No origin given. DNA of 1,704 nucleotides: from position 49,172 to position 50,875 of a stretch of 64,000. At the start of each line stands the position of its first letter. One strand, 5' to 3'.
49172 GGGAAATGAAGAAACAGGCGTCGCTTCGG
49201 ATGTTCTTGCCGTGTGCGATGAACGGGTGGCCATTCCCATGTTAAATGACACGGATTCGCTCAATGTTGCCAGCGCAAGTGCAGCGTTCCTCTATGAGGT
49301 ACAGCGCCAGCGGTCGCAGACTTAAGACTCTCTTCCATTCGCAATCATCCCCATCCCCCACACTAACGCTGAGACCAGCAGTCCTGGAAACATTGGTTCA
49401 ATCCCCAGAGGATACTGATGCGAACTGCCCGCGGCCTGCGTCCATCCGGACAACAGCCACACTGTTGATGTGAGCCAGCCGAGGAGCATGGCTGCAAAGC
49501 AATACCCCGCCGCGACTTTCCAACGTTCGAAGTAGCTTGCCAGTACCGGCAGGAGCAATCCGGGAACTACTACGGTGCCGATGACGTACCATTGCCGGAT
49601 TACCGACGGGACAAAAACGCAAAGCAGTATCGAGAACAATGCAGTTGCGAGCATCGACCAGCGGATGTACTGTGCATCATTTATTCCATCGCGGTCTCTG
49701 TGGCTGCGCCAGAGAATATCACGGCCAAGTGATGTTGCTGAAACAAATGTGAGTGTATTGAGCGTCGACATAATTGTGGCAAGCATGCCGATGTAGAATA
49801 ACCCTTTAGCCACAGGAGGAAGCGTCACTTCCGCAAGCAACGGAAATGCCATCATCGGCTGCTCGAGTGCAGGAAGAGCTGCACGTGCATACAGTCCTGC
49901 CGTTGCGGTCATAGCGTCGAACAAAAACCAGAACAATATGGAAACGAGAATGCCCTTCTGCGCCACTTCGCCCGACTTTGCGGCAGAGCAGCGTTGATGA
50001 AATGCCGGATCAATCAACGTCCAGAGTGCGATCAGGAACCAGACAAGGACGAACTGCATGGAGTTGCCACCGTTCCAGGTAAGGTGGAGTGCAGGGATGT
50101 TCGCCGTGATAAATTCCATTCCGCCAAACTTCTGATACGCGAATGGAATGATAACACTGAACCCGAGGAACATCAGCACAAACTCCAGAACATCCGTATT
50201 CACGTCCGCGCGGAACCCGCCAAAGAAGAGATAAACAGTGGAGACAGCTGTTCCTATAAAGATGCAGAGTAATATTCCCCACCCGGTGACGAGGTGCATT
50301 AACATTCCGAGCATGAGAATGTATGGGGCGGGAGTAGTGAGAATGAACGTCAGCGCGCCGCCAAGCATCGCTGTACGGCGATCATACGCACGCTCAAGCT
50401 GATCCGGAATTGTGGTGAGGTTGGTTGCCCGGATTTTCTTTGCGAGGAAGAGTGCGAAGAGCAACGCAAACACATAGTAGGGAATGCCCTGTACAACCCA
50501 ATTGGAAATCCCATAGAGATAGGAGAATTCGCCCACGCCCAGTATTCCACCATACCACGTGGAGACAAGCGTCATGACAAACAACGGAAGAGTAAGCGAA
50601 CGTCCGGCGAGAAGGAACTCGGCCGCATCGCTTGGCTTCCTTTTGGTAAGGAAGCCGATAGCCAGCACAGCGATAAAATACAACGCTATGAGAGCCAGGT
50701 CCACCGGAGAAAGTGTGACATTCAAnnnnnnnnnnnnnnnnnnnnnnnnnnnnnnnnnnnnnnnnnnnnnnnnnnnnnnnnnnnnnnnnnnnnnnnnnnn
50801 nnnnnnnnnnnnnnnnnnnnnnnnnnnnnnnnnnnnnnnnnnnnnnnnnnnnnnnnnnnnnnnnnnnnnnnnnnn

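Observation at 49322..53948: TPP riboswitch with terminator-type expression platform controlling a TonB-dependent receptor and thiamine pyrophosphokinase (thiamine salvage module)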

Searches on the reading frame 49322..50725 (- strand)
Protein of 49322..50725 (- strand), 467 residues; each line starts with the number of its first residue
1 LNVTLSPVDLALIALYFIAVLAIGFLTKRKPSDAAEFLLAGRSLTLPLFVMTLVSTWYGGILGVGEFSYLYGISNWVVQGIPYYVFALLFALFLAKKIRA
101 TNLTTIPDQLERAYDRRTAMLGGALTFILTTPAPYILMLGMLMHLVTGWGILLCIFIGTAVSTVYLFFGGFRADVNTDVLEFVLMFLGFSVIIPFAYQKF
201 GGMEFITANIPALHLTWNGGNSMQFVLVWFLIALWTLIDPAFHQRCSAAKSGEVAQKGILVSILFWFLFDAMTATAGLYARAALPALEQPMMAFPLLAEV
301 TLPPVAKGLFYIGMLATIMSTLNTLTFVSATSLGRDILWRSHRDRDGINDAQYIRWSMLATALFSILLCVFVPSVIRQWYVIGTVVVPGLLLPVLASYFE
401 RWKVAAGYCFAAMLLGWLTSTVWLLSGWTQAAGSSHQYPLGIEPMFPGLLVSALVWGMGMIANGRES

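Call 5: search_protein_families(library=pfam, proteins=[window:49322-50725:-])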
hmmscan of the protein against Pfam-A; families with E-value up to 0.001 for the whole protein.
window:49322-50725:- (467 aa): 1 family
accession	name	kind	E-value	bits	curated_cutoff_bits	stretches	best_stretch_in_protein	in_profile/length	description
PF00474.23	SSF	-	6.3e-29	101.5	22.8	1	37-377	1-367/406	Sodium:solute symporter family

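Call 6: search_protein_families(library=ncbifam, proteins=[window:49322-50725:-], max_evalue=0.01)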
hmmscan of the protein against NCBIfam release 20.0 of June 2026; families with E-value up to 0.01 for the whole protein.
window:49322-50725:- (467 aa): 5 families
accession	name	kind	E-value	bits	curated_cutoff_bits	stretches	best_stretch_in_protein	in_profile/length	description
TIGR00813.1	sss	superfamily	5.2e-31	108.1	184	1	37-371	1-363/411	sodium/solute symporter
TIGR02119.1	panF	equivalog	2.4e-27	96.1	328.05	1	14-373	8-386/471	sodium/pantothenate symporter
NF007790.0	PRK10484.1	equivalog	8.3e-17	61.2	401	1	16-376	12-398/527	solute:sodium symporter family transporter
TIGR02121.1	Na_Pro_sym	equivalog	3.5e-15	55.7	515.5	1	12-455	6-461/488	sodium/proline symporter PutP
TIGR03648.1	Na_symport_lg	subfamily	1.5e-05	23.7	320.75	1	12-203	4-197/547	VC_2705 family sodium/solute symporter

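Call 11: find_homologous_proteins(query=window:49322-50725:-, max_evalue=1e-10)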
Query window:49322-50725:- (467 aa): 3964 proteins with E <= 1e-10 among 8000 candidates; the best 120 are listed.
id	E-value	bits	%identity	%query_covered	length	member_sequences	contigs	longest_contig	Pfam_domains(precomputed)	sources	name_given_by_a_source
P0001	0.0e+0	1029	100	100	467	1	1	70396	PF00474.24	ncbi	ncbi:MAG: sodium:solute symporter [Bacteroidota bacterium]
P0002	2.4e-244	830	81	100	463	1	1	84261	PF00474.24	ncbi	-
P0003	1.9e-226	771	74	99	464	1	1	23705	PF00474.24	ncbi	-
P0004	1.9e-225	767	73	99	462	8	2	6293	PF00474.24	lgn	-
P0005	2.7e-224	764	72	99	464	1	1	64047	PF00474.24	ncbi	-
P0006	3.6e-224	763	73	98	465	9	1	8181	PF00474.24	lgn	-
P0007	1.6e-223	761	72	99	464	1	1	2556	PF00474.24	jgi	jgi:SSS family solute:Na+ symporter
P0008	2.4e-223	761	72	100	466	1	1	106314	PF00474.24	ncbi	-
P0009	2.8e-223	760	73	98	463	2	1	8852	PF00474.24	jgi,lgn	-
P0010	4.6e-223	760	71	99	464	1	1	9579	PF00474.24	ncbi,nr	ncbi:MAG: sodium:solute symporter family protein [Ignavibacteriae bacterium]|nr:sodium:solute sympor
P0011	8.0e-223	759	72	99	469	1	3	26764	PF00474.24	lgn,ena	-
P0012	1.5e-222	758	72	99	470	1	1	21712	PF00474.24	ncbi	-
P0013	1.7e-222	758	72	98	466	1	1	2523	PF00474.24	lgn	-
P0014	3.3e-222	757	72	99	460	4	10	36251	PF00474.24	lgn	-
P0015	4.5e-222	756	72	100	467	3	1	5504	PF00474.24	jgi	-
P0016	1.5e-221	755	73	98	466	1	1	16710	PF00474.24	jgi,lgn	jgi:SSS family solute:Na+ symporter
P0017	2.0e-221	754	72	98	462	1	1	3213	PF00474.24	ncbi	-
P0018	3.3e-221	753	72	98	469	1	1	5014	PF00474.24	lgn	-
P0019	4.7e-221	753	73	98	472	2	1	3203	PF00474.24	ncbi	-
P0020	5.0e-221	753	71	99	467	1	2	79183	PF00474.24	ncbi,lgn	-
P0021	7.5e-221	752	73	98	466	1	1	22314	PF00474.24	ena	-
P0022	2.6e-220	751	71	99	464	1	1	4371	PF00474.24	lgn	-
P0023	3.4e-220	750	70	100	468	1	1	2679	PF00474.24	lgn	-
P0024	3.5e-220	750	71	100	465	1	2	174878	PF00474.24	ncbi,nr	ncbi:MAG: sodium:solute symporter family protein [Bacteroidetes bacterium]|nr:sodium:solute symporte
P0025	1.1e-219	748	71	99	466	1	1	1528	PF00474.24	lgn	-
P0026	2.0e-219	748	71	99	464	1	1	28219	PF00474.24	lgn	-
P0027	8.9e-219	745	69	100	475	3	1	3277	PF00474.24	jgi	jgi:SSS family solute:Na+ symporter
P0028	2.0e-218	744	72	98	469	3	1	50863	PF00474.24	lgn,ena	-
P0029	2.9e-218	744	70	98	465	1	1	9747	PF00474.24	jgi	jgi:SSS family solute:Na+ symporter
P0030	2.9e-218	744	71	99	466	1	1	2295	PF00474.24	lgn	-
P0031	3.0e-218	744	70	100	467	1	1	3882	PF00474.24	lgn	-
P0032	5.7e-218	743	70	100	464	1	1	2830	PF00474.24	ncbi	-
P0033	6.9e-218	743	71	98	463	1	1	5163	PF00474.24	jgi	jgi:SSS family solute:Na+ symporter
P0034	1.3e-217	742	69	99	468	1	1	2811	PF00474.24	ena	-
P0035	1.3e-217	742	69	99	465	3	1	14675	PF00474.24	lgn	-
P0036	1.4e-217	742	70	99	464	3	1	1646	PF00474.24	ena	-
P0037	2.8e-217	741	71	98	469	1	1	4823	PF00474.24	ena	-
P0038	3.9e-217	740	70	98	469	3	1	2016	PF00474.24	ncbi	-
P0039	4.3e-217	740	71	98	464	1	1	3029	PF00474.24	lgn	-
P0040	5.7e-217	740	69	100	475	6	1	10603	PF00474.24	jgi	jgi:SSS family solute:Na+ symporter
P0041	9.1e-217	739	72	98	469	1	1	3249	PF00474.24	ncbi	-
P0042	3.7e-216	737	70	99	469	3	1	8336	PF00474.24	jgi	jgi:SSS family solute:Na+ symporter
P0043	6.8e-216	736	72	96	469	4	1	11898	PF00474.24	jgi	-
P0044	7.8e-216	736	71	98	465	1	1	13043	PF00474.24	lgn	-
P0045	8.0e-216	736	70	98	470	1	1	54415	PF00474.24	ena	-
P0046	2.9e-215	734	69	99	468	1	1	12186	PF00474.24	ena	-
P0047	5.1e-215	733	69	99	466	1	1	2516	PF00474.24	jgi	jgi:SSS family solute:Na+ symporter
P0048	9.2e-215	732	69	98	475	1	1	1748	PF00474.24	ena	-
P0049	1.4e-214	732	67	100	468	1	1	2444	PF00474.24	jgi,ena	-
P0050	2.3e-214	731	69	100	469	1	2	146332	PF00474.24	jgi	jgi:SSS family solute:Na+ symporter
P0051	3.1e-214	730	70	100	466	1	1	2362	PF00474.24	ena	-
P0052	6.2e-214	730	69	99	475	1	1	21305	PF00474.24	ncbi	-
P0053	7.3e-214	729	69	98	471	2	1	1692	PF00474.24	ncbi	-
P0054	1.1e-213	729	68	98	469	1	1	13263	PF00474.24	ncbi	-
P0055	1.2e-213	729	69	98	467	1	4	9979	PF00474.24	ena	-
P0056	1.5e-213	728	68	98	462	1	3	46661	PF00474.24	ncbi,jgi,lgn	jgi:SSS family solute:Na+ symporter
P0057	2.6e-213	727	68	100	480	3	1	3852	PF00474.24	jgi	jgi:SSS family solute:Na+ symporter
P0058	2.8e-213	727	69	98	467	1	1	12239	PF00474.24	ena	-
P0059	3.1e-213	727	68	98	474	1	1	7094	PF00474.24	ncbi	-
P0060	5.2e-213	726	70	98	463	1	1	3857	PF00474.24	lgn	-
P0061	5.3e-213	726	69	98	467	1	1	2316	PF00474.24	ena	-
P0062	9.2e-213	726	68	99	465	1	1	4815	PF00474.24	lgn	-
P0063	9.8e-213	726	68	99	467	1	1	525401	PF00474.24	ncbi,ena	-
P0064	1.1e-212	725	71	96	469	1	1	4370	PF00474.24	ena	-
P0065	1.3e-212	725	69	99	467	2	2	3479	PF00474.24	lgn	-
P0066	1.7e-212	725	67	99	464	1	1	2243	PF00474.24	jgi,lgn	jgi:SSS family solute:Na+ symporter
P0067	3.1e-212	724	67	99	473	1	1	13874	PF00474.24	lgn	-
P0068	3.4e-212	724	67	99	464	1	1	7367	PF00474.24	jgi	jgi:SSS family solute:Na+ symporter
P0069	5.0e-212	723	70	98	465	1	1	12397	PF00474.24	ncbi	-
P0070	5.3e-212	723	69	99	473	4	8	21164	PF00474.24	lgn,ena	-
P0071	7.2e-212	723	68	99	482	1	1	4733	PF00474.24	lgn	-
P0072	1.8e-211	721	69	98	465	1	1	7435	PF00474.24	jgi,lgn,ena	-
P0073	2.3e-211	721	69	98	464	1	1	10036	PF00474.24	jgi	jgi:solute:Na+ symporter, SSS family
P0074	2.7e-211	721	67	98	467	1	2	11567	PF00474.24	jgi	jgi:SSS family solute:Na+ symporter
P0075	8.6e-211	719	68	100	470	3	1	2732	PF00474.24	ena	-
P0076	1.1e-210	719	68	99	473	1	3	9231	PF00474.24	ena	-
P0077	1.6e-210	718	68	100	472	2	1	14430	PF00474.24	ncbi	-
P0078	1.8e-210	718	67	100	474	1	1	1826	PF00474.24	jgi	jgi:SSS family solute:Na+ symporter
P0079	1.9e-210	718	67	100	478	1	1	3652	PF00474.24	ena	-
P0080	2.0e-210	718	69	98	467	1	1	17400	PF00474.24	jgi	jgi:SSS family solute:Na+ symporter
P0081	2.5e-210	718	67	99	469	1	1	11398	PF00474.24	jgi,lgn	jgi:SSS family solute:Na+ symporter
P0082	3.3e-210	717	66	100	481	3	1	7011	PF00474.24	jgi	jgi:SSS family solute:Na+ symporter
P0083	4.5e-210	717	69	98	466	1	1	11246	PF00474.24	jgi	jgi:solute:Na+ symporter, SSS family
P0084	9.0e-210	716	68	98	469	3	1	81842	PF00474.24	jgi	jgi:solute:Na+ symporter, SSS family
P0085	9.3e-210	716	69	98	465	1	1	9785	PF00474.24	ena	-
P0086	1.3e-209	715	68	98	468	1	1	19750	PF00474.24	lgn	-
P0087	2.7e-209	714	69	98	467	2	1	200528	PF00474.24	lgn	-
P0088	3.8e-209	714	68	99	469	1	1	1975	PF00474.24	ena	-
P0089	7.2e-209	713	68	99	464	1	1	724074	PF00474.24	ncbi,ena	-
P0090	1.1e-208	712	68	99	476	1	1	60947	PF00474.24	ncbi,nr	ncbi:MAG: sodium:solute symporter family protein [Ignavibacteriae bacterium]|nr:sodium:solute sympor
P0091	1.4e-208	712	67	100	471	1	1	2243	PF00474.24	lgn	-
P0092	1.6e-208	712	68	98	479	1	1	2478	PF00474.24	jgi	jgi:SSS family solute:Na+ symporter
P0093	1.9e-208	711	68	99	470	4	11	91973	PF00474.24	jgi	jgi:SSS family solute:Na+ symporter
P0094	3.4e-208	711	67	99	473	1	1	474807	PF00474.24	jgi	jgi:solute:Na+ symporter, SSS family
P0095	4.0e-208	710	69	98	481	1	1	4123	PF00474.24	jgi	jgi:solute:Na+ symporter, SSS family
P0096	8.4e-208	709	68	98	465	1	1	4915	PF00474.24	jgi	jgi:SSS family solute:Na+ symporter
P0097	8.7e-208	709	67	100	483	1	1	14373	PF00474.24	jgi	jgi:SSS family solute:Na+ symporter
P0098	1.2e-207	709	68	99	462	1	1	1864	PF00474.24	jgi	jgi:SSS family solute:Na+ symporter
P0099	3.9e-207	707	68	98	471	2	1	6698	PF00474.24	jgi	jgi:SSS family solute:Na+ symporter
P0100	4.3e-207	707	67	99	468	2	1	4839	PF00474.24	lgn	-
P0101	6.2e-207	706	68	98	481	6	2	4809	PF00474.24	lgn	-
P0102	8.5e-207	706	69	94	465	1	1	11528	PF00474.24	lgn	-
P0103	1.5e-206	705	69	94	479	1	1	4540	PF00474.24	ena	-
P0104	2.0e-206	705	68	100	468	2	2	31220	PF00474.24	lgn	-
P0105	3.7e-206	704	67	99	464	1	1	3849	PF00474.24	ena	-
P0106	1.1e-205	702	68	98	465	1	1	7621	PF00474.24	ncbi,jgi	-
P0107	1.2e-205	702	66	99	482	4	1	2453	PF00474.24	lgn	-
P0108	1.2e-205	702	66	99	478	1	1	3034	PF00474.24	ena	-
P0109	3.8e-205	701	66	99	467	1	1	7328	PF00474.24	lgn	-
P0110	4.6e-205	700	67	99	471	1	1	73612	PF00474.24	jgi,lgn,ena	-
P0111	5.1e-205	700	68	98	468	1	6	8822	PF00474.24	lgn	-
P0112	5.6e-205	700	67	98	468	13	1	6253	PF00474.24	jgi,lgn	jgi:SSS family solute:Na+ symporter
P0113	6.7e-205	700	66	99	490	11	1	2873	PF00474.24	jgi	jgi:SSS family solute:Na+ symporter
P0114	3.4e-204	697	66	100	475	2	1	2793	PF00474.24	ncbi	-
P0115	4.3e-204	697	66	100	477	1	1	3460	PF00474.24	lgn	-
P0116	6.7e-204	696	67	98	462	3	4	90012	PF00474.24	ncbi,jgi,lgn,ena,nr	ncbi:MAG: Na+/proline symporter [Bacteroidetes bacterium]|nr:Na+/proline symporter [Bacteroidota bac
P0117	7.9e-204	696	67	99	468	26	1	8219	PF00474.24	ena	-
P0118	1.4e-203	695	66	98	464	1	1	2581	PF00474.24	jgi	jgi:solute:Na+ symporter, SSS family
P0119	2.5e-203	695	65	100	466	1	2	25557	PF00474.24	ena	-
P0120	3.5e-203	694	65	98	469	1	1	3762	PF00474.24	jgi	jgi:SSS family solute:Na+ symporter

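Call 13: find_related_loci(query=window:49322-50725:-, collection=genome_contigs, flank=7000)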
Query window:49322-50725:- (467 aa) in genome_contigs; peptide patterns used: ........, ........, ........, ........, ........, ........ (x = any residue, [..] = any of these).
98 stretches matched a pattern; 67 encode a relative of the query (tblastn E <= 1e-3); 67 distinct loci.
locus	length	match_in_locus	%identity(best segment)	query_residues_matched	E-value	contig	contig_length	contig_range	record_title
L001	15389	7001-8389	81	1-465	0e+0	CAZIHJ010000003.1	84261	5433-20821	MAG TPA_asm: uncultured Chitinophagales bacterium isolate SRP287453_co1_97 genome assembly, contig: NODE_355_length_8426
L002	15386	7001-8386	74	3-465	0e+0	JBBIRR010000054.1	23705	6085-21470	MAG: Ignavibacteriales bacterium isolate ETS170220_bin_354 NODE_1730_length_23705_cov_4.77572, whole genome shotgun sequ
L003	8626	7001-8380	72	3-466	0e+0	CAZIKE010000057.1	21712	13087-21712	MAG TPA_asm: uncultured Chitinophagales bacterium isolate SRP290908_co1_392 genome assembly, contig: NODE_3086_length_21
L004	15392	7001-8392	71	3-467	0e+0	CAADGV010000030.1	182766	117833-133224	uncultured Chlorobi bacterium isolate CHB1.fa.gz genome assembly, contig: k127_886455, whole genome shotgun sequence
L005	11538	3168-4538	72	3-460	0e+0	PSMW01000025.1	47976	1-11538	MAG: Ignavibacteria bacterium isolate ERB_28_1 NODE_95_length_47976_cov_4.805451, whole genome shotgun sequence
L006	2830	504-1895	70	1-467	0e+0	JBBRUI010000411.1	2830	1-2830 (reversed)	MAG: Bacteroidota bacterium isolate La3_concoct.179 La3_concoct.179_K_2582043_L_2830_cov_9.0714, whole genome shotgun se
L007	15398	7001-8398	68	1-466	0e+0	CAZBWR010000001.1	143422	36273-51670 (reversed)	MAG TPA_asm: uncultured Chitinophagales bacterium isolate SRP287453_co1_248 genome assembly, contig: NODE_108_length_143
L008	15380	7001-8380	69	2-466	0e+0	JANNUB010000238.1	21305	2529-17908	MAG: Ignavibacteriota bacterium isolate SOY_30_metabat_287 SOY_30_k141_2183171, whole genome shotgun sequence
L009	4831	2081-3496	68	3-460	0e+0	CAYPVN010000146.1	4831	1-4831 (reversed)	MAG TPA_asm: uncultured Chitinophagales bacterium isolate SRP119689_co1_59 genome assembly, contig: NODE_29813_length_48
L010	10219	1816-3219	65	3-467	0e+0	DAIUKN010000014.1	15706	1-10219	MAG TPA_asm: Bacteroidota bacterium isolate CTOTU26107 NODE_1639_length_15706_cov_4.024982, whole genome shotgun sequenc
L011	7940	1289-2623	72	3-448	0e+0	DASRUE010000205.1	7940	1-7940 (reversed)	MAG TPA_asm: Bacteroidota bacterium isolate SMAG_U7886 k141_1451341, whole genome shotgun sequence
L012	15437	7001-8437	64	3-467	0e+0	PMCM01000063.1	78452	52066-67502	MAG: Ignavibacteriae bacterium isolate fen_1290 73.20120700_E3M.177_contig_213248, whole genome shotgun sequence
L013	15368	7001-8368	63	1-465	0e+0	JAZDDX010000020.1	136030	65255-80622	MAG: Pseudomonadota bacterium isolate MEGAHIT-group-0.111 k141_2446920, whole genome shotgun sequence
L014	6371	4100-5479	60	3-464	0e+0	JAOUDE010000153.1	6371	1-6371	MAG: Ignavibacteria bacterium isolate 4_1_Jan_SF_Bin14 4_1_Jan_SF_Bin14_scaffold_5892_c1, whole genome shotgun sequence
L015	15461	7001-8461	57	3-459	0e+0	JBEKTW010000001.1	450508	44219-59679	MAG: Bacteroidota bacterium isolate SPRUCE 567 SPRUCE_567_1, whole genome shotgun sequence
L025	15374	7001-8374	47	1-458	1e-133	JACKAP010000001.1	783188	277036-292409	MAG: Calditrichia bacterium isolate HK-STAS-CALD-2 HK-STAS-CALD-2_1, whole genome shotgun sequence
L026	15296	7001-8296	47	22-453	3e-133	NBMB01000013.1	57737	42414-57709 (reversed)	MAG: Candidatus Cloacimonetes bacterium 4572_55 ex4572_55_scaffold_81, whole genome shotgun sequence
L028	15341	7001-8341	48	1-456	2e-132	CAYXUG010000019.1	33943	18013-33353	MAG TPA_asm: uncultured bacterium isolate binchicken_co201_509 genome assembly, contig: NODE_1141_length_33943_cov_9.420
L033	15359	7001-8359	45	2-456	4e-126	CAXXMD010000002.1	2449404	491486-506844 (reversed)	MAG: bacterium isolate 34b47f7c-149a-4d63-8646-7cec6dbf5787 genome assembly, contig: contig_2, whole genome shotgun sequ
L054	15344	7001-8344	45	8-460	4e-102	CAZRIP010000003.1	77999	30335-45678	MAG TPA_asm: uncultured Elusimicrobia sp. isolate binchicken_co54_389 genome assembly, contig: NODE_457_length_77999_cov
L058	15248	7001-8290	42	28-462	9e-98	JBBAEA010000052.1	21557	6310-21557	MAG: Bradymonadales bacterium isolate SO_2017_LW2_140 scaffold_5408_c1_LW138R_2017, whole genome shotgun sequence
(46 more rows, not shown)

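Call 43: search_solved_structures(query=window:49322-50725:-, max_evalue=0.001)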
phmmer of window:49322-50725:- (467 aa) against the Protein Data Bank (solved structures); distinct sequences matched with E-value up to 0.001: 7.
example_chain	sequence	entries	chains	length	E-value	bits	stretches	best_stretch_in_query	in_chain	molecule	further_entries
9rws_A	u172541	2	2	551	5.8e-16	61.9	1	14-400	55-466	Solute carrier family 5 (High affinity choline transporter), member 7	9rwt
8j74_A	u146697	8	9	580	1.1e-09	41.2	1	11-409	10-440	High affinity choline transporter 1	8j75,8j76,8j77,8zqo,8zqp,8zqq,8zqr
9bfi_A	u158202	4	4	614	1.3e-09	40.9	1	11-409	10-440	High affinity choline transporter 1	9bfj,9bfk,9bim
7sl8_A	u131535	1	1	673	1.7e-09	40.6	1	7-216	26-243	Sodium/glucose cotransporter 1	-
7sla_A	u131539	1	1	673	1.7e-09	40.6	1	7-216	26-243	Sodium/glucose cotransporter 1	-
7wmv_A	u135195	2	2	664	4.8e-09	39.1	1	7-216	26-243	Sodium/glucose cotransporter 1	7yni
26va_A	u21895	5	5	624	2.9e-08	36.5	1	4-207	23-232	Sodium-dependent multivitamin transporter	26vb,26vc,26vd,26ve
